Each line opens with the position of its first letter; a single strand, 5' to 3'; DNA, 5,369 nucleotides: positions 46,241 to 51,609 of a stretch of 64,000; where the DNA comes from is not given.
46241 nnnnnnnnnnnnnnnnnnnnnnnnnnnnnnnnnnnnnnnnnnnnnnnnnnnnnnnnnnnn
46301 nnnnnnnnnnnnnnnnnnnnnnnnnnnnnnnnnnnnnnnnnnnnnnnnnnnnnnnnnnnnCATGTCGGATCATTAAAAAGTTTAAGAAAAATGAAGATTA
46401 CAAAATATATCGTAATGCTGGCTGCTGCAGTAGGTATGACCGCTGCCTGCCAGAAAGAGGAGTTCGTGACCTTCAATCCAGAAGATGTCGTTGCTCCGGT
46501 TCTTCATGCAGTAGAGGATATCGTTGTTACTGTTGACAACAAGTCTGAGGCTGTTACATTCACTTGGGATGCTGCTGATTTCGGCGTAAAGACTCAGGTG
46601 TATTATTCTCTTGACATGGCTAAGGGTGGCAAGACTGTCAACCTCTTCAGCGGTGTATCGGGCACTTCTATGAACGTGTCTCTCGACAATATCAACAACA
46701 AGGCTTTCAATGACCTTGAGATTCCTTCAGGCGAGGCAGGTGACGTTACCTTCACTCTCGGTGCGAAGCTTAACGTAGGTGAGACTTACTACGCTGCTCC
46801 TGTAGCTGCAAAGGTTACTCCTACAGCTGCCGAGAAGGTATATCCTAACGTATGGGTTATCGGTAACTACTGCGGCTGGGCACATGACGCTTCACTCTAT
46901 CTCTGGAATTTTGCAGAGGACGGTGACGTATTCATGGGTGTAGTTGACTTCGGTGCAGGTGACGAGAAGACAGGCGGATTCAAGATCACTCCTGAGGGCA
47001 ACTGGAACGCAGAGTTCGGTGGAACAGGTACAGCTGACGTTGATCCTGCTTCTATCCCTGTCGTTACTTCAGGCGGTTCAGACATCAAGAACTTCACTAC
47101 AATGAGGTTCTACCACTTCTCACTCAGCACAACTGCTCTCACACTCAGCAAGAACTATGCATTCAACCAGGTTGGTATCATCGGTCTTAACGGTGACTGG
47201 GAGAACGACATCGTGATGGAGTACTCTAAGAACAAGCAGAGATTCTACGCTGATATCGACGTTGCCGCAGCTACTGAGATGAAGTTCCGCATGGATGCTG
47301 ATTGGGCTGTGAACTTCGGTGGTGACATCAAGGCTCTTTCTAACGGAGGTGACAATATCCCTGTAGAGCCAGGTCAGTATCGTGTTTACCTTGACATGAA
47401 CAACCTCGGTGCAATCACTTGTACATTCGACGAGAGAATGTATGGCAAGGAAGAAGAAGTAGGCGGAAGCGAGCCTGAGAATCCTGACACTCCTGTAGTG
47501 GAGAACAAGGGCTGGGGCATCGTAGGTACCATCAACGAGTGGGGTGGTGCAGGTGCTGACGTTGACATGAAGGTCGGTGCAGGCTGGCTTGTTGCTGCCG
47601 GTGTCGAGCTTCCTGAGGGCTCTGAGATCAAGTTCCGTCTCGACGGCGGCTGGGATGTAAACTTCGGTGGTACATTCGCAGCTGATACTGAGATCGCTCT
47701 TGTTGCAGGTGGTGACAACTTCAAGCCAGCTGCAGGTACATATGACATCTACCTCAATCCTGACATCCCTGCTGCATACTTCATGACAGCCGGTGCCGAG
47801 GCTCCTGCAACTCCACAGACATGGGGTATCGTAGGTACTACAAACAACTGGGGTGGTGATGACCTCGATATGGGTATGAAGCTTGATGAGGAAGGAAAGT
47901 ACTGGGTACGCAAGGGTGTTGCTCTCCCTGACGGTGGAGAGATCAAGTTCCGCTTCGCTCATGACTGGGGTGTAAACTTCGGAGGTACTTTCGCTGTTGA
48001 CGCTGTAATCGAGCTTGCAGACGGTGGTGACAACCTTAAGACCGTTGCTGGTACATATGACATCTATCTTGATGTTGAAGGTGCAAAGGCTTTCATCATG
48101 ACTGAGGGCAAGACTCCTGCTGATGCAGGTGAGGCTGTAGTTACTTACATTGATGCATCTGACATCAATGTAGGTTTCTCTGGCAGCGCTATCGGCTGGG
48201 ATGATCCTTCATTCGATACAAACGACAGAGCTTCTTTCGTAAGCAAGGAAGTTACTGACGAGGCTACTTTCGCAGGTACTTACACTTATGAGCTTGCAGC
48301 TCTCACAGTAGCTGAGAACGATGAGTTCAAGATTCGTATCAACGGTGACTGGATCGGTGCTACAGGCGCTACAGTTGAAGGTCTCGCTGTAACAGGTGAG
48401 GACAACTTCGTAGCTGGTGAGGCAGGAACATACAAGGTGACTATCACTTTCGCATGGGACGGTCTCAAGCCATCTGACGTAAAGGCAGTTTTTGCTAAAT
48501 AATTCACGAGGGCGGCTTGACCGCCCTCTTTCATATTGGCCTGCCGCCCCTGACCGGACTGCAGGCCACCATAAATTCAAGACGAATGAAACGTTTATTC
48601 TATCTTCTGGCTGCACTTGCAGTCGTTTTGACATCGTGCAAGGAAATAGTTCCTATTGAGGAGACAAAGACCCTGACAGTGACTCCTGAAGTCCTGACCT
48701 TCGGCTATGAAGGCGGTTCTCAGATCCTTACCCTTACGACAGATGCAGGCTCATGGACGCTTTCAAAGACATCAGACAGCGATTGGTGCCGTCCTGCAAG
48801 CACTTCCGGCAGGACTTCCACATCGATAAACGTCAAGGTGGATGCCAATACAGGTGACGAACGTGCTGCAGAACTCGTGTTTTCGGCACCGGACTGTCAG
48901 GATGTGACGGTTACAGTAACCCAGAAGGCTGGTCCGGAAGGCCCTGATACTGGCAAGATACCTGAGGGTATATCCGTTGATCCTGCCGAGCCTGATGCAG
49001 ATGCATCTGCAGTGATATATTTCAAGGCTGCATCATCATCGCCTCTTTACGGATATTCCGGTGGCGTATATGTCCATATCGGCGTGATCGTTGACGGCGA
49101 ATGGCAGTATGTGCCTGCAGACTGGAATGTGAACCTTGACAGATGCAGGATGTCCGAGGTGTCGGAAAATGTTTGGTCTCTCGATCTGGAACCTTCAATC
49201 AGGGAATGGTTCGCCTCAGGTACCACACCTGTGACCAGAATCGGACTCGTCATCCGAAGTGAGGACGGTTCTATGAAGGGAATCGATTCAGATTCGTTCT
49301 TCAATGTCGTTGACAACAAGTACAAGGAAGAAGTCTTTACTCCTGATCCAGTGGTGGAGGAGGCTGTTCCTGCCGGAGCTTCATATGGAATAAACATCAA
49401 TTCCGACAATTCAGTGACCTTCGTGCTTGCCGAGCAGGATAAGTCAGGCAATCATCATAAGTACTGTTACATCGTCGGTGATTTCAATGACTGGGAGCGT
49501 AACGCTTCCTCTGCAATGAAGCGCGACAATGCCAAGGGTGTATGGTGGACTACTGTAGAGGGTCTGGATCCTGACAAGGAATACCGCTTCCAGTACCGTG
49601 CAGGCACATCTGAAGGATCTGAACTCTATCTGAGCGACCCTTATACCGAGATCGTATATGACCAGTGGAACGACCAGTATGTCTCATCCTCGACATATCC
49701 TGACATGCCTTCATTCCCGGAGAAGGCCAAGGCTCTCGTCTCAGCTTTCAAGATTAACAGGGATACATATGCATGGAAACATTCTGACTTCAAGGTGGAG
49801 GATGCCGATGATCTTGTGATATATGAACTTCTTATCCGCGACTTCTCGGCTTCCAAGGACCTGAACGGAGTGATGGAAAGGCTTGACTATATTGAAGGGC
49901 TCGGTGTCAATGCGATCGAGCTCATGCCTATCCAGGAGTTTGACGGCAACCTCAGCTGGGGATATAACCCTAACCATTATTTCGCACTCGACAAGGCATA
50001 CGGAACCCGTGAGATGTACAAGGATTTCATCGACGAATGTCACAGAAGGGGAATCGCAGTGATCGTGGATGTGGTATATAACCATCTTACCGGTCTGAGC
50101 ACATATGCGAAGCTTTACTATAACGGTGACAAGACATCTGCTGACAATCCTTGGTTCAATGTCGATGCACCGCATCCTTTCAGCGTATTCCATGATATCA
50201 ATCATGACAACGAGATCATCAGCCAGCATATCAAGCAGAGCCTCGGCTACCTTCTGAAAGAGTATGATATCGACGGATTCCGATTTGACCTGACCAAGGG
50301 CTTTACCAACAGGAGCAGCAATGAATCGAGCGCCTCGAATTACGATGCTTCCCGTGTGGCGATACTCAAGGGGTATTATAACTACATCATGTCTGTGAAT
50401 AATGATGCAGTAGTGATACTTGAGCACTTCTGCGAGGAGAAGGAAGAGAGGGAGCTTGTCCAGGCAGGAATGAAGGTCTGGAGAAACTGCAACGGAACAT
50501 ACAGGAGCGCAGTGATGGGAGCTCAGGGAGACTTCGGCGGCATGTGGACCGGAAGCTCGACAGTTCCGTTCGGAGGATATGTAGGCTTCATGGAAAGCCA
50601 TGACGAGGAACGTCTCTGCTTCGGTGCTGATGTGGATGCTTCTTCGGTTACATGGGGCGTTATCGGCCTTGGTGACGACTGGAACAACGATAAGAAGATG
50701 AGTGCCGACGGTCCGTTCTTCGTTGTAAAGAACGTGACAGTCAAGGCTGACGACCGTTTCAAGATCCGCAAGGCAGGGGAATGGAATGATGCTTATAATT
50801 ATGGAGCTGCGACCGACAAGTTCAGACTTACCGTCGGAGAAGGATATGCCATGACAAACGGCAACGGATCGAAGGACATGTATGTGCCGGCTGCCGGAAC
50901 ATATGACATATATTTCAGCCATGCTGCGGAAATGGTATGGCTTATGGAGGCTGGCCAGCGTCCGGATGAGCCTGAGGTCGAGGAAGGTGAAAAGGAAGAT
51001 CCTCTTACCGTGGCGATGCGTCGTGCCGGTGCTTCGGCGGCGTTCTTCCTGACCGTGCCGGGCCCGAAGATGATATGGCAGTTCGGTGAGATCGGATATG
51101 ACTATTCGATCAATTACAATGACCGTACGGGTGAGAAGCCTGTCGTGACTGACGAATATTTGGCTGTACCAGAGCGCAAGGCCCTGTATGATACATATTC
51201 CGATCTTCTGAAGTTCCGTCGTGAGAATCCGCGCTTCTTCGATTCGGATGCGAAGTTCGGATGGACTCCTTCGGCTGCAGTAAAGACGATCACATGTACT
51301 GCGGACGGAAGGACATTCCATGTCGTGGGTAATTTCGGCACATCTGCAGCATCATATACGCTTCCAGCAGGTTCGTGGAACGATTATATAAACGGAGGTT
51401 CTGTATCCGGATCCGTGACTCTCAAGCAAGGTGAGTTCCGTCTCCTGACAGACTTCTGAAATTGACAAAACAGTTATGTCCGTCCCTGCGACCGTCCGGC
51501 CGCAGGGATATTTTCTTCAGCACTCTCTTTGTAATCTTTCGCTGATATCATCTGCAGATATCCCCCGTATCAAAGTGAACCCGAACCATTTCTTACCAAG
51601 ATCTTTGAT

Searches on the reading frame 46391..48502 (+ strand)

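Call 96: search_protein_families(library=pfam, proteins=[window:46391-48502:+], max_evalue=0.0001)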
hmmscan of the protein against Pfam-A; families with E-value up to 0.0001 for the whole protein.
window:46391-48502:+ (703 aa): 2 families
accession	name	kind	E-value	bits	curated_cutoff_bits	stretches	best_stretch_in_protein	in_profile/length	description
PF14292.12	SusE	-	1.7e-15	57.5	25.2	1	23-123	3-105/106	SusE outer membrane protein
PF16411.10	SusF_SusE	-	4.6e-09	37.2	27.5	0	598-691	3-92/167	Outer membrane protein SusF_SusE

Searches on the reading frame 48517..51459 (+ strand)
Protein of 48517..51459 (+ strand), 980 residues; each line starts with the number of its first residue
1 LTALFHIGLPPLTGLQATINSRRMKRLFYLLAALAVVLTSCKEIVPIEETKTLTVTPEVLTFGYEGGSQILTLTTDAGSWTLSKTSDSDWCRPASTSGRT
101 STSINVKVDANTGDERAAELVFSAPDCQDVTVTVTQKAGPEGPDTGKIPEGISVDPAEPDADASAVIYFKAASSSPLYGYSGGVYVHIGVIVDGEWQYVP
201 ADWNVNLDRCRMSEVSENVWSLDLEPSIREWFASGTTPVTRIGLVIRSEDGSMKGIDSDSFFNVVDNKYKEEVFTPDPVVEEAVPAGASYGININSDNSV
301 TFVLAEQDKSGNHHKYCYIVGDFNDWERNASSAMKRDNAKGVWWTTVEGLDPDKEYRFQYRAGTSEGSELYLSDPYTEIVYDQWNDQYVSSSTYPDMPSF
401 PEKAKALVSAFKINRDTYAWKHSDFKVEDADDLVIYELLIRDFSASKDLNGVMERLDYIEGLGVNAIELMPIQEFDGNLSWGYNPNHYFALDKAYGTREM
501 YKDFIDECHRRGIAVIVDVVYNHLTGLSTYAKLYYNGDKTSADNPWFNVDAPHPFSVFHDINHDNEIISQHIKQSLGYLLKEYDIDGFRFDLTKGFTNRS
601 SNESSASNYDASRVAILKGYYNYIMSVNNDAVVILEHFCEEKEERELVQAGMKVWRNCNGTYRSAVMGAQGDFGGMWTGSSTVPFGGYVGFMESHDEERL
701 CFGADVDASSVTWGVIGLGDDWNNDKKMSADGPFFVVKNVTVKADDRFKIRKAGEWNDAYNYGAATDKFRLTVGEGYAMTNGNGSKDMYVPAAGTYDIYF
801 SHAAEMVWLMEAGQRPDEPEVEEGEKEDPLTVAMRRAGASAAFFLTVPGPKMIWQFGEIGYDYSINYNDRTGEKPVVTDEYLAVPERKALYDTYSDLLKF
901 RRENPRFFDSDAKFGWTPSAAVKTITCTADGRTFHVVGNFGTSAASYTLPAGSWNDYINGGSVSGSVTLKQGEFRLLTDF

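Call 96: search_protein_families(library=pfam, proteins=[window:48517-51459:+], max_evalue=0.0001)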
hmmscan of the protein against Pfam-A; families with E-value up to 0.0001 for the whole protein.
window:48517-51459:+ (980 aa): 4 families
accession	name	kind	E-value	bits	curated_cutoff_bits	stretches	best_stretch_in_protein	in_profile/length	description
PF00128.31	Alpha-amylase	-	4.3e-26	92.6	22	1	447-552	16-119/446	Alpha amylase, catalytic domain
PF13004.13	BACON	-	3.9e-11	43.2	25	1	83-137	4-61/61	Putative binding domain, N-terminal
PF02922.24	CBM_48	-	9.3e-08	32.7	22.4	1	316-376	24-82/83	Carbohydrate-binding module 48 (Isoamylase N-terminal domain)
PF19190.6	BACON_2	-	2.3e-05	24.6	25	1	53-137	2-92/94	Viral BACON domain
